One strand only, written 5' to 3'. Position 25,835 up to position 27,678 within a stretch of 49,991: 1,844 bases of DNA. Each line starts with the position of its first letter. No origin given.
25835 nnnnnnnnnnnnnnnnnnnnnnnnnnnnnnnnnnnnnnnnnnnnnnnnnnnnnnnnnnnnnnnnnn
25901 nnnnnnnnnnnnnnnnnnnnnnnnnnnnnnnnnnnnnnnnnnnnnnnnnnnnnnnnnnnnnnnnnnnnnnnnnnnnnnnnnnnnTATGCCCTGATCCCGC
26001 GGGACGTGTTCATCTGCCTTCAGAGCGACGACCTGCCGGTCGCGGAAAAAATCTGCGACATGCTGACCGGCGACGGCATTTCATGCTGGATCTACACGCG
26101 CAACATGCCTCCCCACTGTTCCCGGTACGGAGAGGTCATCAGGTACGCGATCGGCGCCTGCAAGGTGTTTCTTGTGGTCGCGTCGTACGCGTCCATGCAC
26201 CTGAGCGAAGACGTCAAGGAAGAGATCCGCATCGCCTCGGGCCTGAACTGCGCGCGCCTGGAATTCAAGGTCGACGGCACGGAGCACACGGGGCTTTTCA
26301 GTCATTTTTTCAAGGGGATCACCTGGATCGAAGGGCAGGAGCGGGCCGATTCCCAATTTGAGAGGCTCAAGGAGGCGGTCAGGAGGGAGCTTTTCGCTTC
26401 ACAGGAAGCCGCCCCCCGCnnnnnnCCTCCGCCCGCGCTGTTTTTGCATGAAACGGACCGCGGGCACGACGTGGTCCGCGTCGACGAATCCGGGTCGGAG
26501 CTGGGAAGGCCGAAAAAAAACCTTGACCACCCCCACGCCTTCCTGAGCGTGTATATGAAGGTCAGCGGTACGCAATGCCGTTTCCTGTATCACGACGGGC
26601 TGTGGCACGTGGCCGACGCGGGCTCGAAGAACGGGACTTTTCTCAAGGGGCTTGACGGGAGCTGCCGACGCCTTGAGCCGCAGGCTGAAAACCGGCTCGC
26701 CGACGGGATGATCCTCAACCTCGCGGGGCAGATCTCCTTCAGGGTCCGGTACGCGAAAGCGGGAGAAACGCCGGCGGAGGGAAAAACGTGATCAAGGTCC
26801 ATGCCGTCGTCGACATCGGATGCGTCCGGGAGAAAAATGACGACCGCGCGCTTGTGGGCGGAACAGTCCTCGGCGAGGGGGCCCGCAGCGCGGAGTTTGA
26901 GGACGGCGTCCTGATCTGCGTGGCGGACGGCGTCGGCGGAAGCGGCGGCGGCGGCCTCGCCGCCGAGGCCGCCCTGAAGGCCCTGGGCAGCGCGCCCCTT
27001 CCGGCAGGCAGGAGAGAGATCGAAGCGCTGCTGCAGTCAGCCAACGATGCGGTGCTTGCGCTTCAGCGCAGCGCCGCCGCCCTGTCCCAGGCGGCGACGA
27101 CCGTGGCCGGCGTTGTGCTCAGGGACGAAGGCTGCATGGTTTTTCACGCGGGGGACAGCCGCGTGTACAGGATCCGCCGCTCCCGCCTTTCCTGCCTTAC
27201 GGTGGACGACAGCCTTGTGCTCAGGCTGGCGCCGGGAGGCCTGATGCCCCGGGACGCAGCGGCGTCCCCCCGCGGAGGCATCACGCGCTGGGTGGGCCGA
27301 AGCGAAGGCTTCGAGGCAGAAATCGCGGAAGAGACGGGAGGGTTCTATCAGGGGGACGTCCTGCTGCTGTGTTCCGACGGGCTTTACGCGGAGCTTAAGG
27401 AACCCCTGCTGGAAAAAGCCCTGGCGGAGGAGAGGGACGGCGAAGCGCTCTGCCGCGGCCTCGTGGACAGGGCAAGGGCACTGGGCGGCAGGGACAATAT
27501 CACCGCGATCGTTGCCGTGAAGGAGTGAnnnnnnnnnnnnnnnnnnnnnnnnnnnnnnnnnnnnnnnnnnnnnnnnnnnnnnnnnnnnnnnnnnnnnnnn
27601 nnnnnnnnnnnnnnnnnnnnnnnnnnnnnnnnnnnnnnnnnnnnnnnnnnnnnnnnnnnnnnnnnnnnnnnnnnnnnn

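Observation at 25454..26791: Zn-ribbon / TPR-like / TIR / FHA fusion: a phosphothreonine reader joined to a TIR effector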

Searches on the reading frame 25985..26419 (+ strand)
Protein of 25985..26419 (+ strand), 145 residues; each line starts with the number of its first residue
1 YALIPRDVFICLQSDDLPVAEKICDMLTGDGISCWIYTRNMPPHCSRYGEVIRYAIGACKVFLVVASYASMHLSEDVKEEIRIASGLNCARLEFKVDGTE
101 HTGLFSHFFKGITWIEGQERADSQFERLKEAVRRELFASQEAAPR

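Call 87: search_solved_structures(query=A5, max_evalue=1, show_alignments=5)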
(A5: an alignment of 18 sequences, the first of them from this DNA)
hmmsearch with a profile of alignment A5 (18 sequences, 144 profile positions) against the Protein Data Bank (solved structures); distinct sequences matched with E-value up to 1: 34.
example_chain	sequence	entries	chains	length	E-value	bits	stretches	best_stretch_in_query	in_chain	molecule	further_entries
8j7s_B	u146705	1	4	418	3e-05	27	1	7-89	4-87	TIR domain-containing protein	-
8fex_A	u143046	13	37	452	3.4e-05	26.8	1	7-89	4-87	TIR-APAZ | TIR domain-containing protein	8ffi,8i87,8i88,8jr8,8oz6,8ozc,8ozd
8sp0_A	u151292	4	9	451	4.1e-05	26.6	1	8-89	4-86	TIR-APAZ | TIR domain-containing protein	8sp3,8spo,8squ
8qlo_A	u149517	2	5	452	6.4e-05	26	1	7-89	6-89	Toll/interleukin-1 receptor domain-containing protein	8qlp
8z92_E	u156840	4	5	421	0.00017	24.6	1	7-89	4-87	TIR domain-containing protein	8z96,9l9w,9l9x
8j8h_B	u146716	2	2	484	0.0002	24.4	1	7-89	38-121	TIR domain-containing protein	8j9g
8ifk_A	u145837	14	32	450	0.0002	24.3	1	7-89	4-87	TIR domain-containing protein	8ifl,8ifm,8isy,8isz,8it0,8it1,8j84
8u7b_B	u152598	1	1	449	0.0002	24.3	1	7-89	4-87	TIR domain-containing protein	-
3h16_A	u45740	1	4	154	0.00021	24.3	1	5-81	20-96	TIR protein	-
4dom_A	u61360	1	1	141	0.00021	24.3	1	7-86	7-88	Myeloid differentiation primary response protein MyD88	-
4eo7_A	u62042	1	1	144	0.00022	24.2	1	7-86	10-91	Myeloid differentiation primary response protein MyD88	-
8w8m_D2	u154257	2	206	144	0.00022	24.2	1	7-86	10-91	Myeloid differentiation primary response protein MyD88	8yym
7l6w_A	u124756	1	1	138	0.00023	24.2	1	7-86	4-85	Myeloid differentiation primary response protein MyD88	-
2z5v_A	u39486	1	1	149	0.00025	24.1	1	7-85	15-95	Myeloid differentiation primary response protein MyD88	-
7beq_A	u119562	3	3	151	0.00025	24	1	7-86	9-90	Myeloid differentiation primary response protein MyD88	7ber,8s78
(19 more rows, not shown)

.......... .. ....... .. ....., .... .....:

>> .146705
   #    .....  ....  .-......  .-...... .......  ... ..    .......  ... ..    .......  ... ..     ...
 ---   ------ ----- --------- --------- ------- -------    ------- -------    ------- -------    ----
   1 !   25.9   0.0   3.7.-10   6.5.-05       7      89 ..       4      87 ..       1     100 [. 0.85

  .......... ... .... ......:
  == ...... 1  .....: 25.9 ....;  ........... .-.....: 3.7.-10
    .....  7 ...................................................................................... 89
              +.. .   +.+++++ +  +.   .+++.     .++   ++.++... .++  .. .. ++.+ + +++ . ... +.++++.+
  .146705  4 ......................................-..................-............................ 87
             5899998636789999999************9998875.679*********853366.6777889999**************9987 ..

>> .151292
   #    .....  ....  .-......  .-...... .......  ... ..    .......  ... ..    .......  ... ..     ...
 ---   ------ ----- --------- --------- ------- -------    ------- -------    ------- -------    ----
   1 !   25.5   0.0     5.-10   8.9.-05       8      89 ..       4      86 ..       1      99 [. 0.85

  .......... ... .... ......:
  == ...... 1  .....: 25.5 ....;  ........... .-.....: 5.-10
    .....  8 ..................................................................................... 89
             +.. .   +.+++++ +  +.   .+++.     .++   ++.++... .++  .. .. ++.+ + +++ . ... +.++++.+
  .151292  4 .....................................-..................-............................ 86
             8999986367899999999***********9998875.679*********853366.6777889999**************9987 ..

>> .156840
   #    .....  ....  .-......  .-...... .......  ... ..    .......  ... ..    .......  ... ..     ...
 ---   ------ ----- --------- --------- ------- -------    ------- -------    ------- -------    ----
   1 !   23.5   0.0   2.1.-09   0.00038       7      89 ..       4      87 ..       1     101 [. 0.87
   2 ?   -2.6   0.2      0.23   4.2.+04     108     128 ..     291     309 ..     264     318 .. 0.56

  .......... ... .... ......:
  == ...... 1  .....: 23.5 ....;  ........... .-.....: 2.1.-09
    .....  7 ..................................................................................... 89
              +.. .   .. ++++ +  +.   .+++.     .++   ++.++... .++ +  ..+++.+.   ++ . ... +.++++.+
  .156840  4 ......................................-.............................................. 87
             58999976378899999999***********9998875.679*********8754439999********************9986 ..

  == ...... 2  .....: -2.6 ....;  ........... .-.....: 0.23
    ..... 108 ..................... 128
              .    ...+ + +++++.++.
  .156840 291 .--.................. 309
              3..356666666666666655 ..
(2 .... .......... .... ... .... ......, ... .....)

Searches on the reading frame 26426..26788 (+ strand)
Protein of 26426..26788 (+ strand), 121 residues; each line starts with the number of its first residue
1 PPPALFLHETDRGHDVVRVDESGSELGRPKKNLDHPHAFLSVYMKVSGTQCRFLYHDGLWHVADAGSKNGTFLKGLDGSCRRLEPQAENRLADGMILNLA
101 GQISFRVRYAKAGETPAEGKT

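Call 46: search_solved_structures(query=window:26426-26788:+, max_evalue=10, show_alignments=5)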
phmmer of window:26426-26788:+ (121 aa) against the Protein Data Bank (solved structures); distinct sequences matched with E-value up to 10: 9.
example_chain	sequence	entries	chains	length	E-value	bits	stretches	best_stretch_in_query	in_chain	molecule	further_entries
1uht_A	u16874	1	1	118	0.019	18.1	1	49-110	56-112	expressed protein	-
7pd7_A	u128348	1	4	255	0.14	15.3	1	25-87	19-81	Methyltransferase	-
7bfn_A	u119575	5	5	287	0.2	14.8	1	23-100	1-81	Esterase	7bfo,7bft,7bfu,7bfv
7bfr_A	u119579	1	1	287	0.2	14.8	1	23-100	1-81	Esterase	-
8j07_w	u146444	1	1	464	0.38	13.9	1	41-95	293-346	Leucine-rich repeat-containing protein 34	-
5ao9_A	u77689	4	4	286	0.73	12.9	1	25-100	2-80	ESTERASE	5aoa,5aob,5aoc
2kb3_A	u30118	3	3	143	1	12.4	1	43-88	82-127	Oxoglutarate dehydrogenase inhibitor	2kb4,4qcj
8p5x_G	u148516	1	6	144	1.1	12.4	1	43-88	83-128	Oxoglutarate dehydrogenase inhibitor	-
7dww_B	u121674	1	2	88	1.6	11.9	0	6-23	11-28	msDPBB_sym2 protein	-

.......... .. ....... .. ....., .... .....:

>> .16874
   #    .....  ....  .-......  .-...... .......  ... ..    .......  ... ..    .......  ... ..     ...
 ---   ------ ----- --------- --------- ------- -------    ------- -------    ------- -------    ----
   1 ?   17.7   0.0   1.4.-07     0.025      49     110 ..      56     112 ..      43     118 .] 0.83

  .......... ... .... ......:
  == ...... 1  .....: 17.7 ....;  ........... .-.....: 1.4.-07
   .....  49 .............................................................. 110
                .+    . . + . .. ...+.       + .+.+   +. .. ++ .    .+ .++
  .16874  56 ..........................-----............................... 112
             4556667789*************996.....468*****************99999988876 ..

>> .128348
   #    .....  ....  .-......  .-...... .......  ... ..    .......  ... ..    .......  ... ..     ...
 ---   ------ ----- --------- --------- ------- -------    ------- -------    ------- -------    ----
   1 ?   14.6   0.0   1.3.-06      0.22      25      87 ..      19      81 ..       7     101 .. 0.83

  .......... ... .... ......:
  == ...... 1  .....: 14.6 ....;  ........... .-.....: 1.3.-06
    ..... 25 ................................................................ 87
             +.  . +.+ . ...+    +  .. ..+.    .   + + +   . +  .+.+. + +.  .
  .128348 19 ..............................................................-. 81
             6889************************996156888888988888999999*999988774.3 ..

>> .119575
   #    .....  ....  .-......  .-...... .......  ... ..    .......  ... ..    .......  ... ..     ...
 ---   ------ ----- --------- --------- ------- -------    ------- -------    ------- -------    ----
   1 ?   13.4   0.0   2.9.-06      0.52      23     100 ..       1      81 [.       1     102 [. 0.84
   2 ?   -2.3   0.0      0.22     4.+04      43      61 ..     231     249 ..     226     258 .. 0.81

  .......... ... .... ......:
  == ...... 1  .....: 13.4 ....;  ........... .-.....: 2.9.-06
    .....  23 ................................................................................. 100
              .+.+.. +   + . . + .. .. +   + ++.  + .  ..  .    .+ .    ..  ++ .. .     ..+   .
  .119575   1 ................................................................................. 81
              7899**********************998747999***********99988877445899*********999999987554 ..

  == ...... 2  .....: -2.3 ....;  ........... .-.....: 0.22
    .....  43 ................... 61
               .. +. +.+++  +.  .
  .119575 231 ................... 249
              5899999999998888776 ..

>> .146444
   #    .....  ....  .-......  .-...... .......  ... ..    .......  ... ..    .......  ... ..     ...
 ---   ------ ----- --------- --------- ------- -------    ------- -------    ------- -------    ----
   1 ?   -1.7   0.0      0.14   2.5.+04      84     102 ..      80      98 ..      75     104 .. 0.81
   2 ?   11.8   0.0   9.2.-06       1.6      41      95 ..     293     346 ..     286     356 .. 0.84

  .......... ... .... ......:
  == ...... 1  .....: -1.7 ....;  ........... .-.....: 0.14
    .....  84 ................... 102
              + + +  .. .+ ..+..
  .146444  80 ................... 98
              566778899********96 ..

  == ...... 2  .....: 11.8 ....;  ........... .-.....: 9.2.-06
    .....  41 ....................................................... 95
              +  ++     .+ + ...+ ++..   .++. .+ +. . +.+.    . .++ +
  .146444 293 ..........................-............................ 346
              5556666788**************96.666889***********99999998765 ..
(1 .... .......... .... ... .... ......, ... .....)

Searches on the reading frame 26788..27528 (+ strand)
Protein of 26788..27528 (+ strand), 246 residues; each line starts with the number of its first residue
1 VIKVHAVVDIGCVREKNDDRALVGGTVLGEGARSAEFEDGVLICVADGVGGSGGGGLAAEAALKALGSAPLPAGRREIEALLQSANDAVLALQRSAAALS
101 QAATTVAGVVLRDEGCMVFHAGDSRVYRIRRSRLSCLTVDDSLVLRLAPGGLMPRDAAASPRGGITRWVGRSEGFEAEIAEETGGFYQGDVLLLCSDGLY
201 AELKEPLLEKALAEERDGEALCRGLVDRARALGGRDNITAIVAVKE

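Call 3: search_protein_families(library=pfam, proteins=[window:26788-27528:+], max_evalue=1)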
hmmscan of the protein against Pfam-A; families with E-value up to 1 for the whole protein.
window:26788-27528:+ (246 aa): 4 families
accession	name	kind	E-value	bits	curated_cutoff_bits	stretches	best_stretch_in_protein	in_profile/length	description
PF13672.11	PP2C_2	-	5.5e-10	39.6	24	1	36-204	20-179/209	Protein phosphatase 2C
PF07228.17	SpoIIE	-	1.1e-05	25.9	25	1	39-242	3-188/192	Stage II sporulation protein E (SpoIIE)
PF04077.17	DsrH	-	0.01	16.5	24.4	1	188-217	18-46/88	DsrH like protein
PF19612.4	DUF6117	-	0.087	13.2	27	1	75-119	8-52/87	Family of unknown function (DUF6117)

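Call 4: search_protein_families(library=padloc, proteins=[window:26788-27528:+], max_evalue=1)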
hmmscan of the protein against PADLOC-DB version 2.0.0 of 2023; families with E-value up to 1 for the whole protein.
window:26788-27528:+ (246 aa): 1 family
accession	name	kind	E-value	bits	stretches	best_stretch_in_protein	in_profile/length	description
PDLC04518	PDC-M21C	-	9.8e-06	22.9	1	37-213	27-200/243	-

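Call 8: search_protein_families(library=ncbifam, proteins=[window:26788-27528:+], max_evalue=0.1)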
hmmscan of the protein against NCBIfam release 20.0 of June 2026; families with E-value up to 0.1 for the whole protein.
window:26788-27528:+ (246 aa): 3 families
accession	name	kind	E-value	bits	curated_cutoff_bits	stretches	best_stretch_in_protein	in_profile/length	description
NF033484.1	Stp1_PP2C_phos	equivalog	5.2e-40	137.4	230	1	9-243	3-231/232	Stp1/IreP family PP2C-type Ser/Thr phosphatase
NF011149.0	PRK14559.1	equivalog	5e-12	45.4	374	1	7-242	377-628/642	serine/threonine phosphatase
TIGR03011.1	sulf_tusB_dsrH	equivalog_domain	0.043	14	49.2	0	188-216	23-51/95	sulfurtransferase complex subunit TusB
